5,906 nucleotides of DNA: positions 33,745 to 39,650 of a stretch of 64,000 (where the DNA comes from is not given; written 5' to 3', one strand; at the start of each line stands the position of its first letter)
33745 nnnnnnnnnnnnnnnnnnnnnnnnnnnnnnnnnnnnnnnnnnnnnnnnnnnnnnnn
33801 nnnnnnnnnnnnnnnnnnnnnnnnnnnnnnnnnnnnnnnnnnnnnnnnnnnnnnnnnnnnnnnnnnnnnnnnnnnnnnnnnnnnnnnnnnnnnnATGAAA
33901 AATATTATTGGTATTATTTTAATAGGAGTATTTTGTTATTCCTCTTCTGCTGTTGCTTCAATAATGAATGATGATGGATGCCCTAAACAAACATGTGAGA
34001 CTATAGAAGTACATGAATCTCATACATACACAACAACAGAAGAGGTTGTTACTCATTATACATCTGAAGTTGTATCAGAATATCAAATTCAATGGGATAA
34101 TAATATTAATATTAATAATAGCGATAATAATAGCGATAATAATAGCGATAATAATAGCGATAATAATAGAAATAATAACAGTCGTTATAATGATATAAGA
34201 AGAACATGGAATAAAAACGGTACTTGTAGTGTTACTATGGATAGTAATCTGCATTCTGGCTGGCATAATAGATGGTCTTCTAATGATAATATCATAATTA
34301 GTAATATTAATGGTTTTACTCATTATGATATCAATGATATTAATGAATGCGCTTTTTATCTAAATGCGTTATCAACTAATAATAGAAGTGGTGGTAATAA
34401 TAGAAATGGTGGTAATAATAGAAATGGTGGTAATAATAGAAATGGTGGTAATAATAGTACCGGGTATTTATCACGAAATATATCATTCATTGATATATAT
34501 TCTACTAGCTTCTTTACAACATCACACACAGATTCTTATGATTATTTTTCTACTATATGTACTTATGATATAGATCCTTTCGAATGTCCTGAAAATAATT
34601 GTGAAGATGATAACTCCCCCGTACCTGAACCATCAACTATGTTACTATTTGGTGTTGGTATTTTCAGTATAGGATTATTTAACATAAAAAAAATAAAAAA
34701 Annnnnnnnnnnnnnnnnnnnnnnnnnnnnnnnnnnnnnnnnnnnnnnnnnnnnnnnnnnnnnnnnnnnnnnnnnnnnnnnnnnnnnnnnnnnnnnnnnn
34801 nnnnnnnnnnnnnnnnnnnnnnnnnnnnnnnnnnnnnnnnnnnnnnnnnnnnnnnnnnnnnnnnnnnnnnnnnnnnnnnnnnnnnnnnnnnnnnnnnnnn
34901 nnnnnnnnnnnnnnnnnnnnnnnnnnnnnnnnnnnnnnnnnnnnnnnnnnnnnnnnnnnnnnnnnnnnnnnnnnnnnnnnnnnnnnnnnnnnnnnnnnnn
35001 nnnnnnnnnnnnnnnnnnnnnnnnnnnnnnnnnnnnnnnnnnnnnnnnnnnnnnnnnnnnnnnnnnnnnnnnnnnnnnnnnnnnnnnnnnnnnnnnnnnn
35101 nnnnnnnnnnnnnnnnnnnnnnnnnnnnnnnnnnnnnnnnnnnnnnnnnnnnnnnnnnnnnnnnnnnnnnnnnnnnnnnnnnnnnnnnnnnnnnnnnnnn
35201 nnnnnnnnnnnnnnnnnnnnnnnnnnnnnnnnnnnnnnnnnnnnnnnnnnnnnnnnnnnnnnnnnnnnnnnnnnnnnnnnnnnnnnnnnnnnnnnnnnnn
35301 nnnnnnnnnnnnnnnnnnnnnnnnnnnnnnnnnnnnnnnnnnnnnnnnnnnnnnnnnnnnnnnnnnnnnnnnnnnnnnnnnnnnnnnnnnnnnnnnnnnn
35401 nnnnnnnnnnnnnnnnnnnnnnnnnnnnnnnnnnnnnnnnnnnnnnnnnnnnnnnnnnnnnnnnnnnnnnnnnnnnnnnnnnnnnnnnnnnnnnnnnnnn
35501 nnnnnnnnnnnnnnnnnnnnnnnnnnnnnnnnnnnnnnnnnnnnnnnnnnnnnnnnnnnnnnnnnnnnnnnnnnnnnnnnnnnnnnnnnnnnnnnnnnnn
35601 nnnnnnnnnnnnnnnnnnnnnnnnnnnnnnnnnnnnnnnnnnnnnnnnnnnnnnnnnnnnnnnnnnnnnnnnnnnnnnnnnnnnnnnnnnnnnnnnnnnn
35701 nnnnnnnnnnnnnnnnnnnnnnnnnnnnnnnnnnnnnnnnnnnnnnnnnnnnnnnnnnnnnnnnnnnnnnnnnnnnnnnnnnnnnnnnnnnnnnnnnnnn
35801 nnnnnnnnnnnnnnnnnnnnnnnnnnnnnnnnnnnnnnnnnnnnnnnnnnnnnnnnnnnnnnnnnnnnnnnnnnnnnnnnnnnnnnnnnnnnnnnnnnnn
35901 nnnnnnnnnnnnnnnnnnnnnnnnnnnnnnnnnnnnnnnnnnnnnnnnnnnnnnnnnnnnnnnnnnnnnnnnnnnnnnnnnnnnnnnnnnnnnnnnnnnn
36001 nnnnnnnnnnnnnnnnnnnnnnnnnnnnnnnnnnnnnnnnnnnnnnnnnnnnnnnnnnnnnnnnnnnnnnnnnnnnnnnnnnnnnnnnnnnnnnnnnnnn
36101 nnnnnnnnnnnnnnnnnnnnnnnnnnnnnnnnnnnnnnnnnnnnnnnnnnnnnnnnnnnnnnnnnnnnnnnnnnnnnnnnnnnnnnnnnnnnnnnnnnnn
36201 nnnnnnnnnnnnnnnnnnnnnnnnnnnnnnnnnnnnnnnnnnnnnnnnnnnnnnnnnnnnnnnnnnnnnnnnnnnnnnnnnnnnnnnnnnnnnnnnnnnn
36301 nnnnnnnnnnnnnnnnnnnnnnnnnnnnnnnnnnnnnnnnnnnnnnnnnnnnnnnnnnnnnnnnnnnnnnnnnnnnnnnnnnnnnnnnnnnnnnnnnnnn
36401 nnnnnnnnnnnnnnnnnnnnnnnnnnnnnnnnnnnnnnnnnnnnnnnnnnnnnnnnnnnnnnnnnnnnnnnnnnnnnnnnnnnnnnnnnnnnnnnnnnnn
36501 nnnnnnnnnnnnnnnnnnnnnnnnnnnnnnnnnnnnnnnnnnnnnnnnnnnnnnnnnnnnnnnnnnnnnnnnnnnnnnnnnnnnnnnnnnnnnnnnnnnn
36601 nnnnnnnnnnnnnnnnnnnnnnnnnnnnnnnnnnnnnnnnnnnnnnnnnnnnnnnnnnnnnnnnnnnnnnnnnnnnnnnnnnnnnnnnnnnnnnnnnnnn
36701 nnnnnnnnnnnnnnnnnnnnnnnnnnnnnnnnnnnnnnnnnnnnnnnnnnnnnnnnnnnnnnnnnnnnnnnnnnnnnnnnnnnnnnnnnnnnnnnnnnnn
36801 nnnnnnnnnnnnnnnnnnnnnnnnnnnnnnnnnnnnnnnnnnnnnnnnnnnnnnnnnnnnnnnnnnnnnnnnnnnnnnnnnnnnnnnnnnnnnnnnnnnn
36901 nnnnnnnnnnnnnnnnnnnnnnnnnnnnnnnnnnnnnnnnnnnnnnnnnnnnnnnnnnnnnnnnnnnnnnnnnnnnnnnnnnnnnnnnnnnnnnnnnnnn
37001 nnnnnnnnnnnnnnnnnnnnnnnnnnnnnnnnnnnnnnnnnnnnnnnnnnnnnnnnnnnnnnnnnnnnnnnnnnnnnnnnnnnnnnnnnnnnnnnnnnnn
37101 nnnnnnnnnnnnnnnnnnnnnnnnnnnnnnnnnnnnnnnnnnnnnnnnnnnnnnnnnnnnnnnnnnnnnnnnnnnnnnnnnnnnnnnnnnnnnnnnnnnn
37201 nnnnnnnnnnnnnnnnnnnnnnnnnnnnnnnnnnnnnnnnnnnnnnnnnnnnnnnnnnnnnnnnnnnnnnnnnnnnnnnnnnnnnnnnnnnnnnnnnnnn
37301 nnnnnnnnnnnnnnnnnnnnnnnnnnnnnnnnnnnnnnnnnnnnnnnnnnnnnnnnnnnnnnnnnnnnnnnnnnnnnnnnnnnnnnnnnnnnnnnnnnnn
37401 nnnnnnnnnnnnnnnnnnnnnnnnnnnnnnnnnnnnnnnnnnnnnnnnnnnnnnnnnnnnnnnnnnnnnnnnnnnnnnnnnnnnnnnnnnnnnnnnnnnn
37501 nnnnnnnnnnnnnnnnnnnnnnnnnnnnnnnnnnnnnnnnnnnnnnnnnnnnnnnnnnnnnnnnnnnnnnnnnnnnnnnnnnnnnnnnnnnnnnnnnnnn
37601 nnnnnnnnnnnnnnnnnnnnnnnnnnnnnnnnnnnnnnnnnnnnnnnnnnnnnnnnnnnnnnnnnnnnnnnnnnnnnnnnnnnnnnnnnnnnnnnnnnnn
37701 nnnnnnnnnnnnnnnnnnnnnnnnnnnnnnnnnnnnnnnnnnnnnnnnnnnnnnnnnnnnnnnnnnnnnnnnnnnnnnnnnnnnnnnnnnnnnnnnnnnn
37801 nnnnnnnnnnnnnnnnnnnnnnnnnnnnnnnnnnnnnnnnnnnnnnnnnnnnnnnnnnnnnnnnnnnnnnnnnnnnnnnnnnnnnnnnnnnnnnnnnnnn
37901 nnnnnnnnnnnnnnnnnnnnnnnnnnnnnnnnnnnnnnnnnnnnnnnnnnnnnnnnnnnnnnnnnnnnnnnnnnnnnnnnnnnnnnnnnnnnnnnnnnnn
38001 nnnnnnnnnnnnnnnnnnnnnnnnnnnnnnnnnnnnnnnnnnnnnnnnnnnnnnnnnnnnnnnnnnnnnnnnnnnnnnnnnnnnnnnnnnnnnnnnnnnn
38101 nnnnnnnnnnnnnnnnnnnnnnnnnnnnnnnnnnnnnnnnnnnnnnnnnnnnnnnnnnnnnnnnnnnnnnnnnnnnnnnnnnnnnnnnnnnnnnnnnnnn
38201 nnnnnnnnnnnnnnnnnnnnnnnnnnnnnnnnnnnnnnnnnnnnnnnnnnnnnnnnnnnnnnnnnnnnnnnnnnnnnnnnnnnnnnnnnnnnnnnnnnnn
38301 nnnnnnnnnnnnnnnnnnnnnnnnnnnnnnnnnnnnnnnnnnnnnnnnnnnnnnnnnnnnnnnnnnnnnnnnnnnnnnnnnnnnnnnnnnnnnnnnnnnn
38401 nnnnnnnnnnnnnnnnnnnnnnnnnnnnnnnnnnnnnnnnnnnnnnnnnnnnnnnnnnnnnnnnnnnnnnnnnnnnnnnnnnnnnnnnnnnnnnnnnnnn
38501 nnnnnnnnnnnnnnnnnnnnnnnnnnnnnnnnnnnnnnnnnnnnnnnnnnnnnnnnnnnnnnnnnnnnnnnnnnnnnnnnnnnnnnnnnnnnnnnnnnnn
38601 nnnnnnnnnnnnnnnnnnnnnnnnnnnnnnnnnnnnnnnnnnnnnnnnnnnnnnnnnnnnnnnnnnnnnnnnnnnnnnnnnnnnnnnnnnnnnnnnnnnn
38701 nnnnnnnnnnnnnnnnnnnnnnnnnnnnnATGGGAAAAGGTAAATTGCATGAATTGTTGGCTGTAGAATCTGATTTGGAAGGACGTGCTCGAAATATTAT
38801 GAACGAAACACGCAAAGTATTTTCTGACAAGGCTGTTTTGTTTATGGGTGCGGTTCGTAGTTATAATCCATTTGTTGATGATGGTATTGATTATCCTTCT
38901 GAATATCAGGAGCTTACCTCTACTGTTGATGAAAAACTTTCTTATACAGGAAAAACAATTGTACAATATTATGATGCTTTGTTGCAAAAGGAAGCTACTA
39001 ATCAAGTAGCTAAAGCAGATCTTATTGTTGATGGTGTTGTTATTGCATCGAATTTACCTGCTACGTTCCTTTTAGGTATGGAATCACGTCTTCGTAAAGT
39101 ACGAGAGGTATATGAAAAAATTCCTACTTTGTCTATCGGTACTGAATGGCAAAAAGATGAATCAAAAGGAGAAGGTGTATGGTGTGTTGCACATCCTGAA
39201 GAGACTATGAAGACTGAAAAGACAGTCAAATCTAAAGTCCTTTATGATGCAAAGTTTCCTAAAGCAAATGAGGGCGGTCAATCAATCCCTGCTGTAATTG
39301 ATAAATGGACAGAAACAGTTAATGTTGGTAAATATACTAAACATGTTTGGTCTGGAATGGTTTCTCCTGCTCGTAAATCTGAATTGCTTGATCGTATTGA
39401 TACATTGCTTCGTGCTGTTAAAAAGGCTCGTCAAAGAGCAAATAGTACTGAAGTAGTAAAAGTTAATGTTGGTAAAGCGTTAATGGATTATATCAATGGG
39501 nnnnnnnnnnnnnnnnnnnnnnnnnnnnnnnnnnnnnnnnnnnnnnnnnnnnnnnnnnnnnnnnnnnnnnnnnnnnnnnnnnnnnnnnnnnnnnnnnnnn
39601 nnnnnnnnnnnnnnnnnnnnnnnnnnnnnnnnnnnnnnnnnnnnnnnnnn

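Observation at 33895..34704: Phage-encoded secreted tandem-repeat protein with a PEP-CTERM-like sorting signal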

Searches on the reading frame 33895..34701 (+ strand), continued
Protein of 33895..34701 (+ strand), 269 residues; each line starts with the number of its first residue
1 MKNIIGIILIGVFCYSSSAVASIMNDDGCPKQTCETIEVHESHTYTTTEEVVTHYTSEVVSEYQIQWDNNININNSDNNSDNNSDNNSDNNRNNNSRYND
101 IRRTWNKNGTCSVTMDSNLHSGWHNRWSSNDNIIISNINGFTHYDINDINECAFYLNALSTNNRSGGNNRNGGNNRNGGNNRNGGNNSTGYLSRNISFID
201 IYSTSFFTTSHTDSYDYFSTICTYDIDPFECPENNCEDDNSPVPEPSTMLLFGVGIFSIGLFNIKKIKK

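Call 77: search_protein_families(library=ncbifam, alignment_id=A3, max_evalue=0.01)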
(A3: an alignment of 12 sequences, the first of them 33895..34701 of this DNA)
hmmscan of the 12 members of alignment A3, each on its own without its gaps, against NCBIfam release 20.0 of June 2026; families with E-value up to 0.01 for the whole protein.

A. member 1, window:33895-34701:+ (269 aa): 2 families
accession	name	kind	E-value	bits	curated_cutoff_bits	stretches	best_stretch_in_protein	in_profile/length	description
TIGR02595.1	PEP_CTERM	domain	0.00014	22.4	16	1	243-266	1-21/24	PEP-CTERM sorting domain-containing protein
NF038125.1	PEP_CTERM_THxN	subfamily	0.007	16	85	1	241-264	222-244/246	THxN family PEP-CTERM protein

B. families by the number of members that match (of 12 scanned): 14 families
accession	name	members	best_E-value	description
TIGR02595.1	PEP_CTERM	10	4.4e-05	PEP-CTERM sorting domain-containing protein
NF038125.1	PEP_CTERM_THxN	8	3e-06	THxN family PEP-CTERM protein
NF038129.1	PEP_NF038129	8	2.5e-05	NF038129 family PEP-CTERM protein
NF033554.9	floc_PepA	7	3e-07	flocculation-associated PEP-CTERM protein PepA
NF041538.1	PEP_EDSA_1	6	5.5e-06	EDSAP-1 family PEP-CTERM protein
NF033947.0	PEP-cistern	5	0.00012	cistern family PEP-CTERM protein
NF038126.1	PEP_CTERM_FxDxF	3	5.8e-05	FxDxF family PEP-CTERM protein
NF038120.1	PEP_CTERM_QFxxD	3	0.00012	NF038120 family PEP-CTERM protein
NF041927.1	Xrt_dep_XDP1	2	0.00013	exosortase-dependent surface protein XDP1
NF038119.1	PEP_CTERM_MHFG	2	0.0014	MHFG family PEP-CTERM protein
NF038124.1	PEP_CTERM_TLD_A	2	0.0024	PEP_CTERM-anchored TLD domain-containing protein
NF035944.1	PEPxxWA-CTERM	1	0.00013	PEPxxWA-CTERM sorting domain-containing protein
NF038118.1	PEP_CTERM_CCXG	1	0.002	CCXG family PEP-CTERM protein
NF038130.1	PEP_NF038130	1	0.0094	NF038130 family PEP-CTERM protein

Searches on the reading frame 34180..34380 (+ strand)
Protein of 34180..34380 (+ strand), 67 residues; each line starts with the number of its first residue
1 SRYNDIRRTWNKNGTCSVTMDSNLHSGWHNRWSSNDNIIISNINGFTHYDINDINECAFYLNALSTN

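Call 89: predict_structure(alignment_id=A5)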
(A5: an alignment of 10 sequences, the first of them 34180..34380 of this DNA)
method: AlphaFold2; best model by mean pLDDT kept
length: 67 residues; sequences in the alignment: 10
mean_pLDDT: 91.5   pTM: 0.78
mean pLDDT of the five models: 91.5, 91.2, 91.1, 90.8, 89.7
residues with pLDDT >= 90: 58; 70-90: 4; 50-70: 3; < 50: 2
segments of 3 or more residues with pLDDT < 50: none
pLDDT, mean of each block of 10 residues (from residue 1): 78 96 93 94 95 96 86
secondary structure, 60 per line:
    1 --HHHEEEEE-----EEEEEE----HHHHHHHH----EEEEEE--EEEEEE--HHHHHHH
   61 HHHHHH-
elements in order: E6-10 E16-21 H26-33 E38-43 E46-51 H54-66

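Call 98: find_homologous_proteins(query=A5, max_evalue=0.01)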
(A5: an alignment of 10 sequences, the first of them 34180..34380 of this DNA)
Query A5 (10 sequences): 63 candidates shared short words with the query, none scored E <= 0.01.

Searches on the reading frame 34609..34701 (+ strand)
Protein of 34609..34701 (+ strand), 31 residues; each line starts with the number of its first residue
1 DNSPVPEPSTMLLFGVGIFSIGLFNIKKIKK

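Call 81: search_dna_similar(query=window:34609-34701:+, collection=phages, mode=protein, max_evalue=10, max_rows=25)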
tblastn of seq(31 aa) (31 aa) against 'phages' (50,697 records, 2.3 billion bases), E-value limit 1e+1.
No match.

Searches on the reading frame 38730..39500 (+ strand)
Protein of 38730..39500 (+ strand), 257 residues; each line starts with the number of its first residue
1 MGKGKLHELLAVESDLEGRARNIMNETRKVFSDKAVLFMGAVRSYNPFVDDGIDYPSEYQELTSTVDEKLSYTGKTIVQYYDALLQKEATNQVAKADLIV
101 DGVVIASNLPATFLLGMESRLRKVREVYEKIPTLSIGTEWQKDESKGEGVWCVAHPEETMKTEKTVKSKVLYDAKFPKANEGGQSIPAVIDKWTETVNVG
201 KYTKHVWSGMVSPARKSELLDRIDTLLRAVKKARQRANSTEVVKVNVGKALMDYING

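Call 99: search_protein_families(library=pfam, proteins=[window:38730-39500:+], max_evalue=0.001)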
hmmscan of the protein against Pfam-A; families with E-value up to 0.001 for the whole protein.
window:38730-39500:+ (257 aa): 1 family
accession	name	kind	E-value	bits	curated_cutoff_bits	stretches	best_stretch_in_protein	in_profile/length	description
PF25283.1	DUF7873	-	5.2e-70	236.4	27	1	4-256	2-242/244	Family of unknown function (DUF7873)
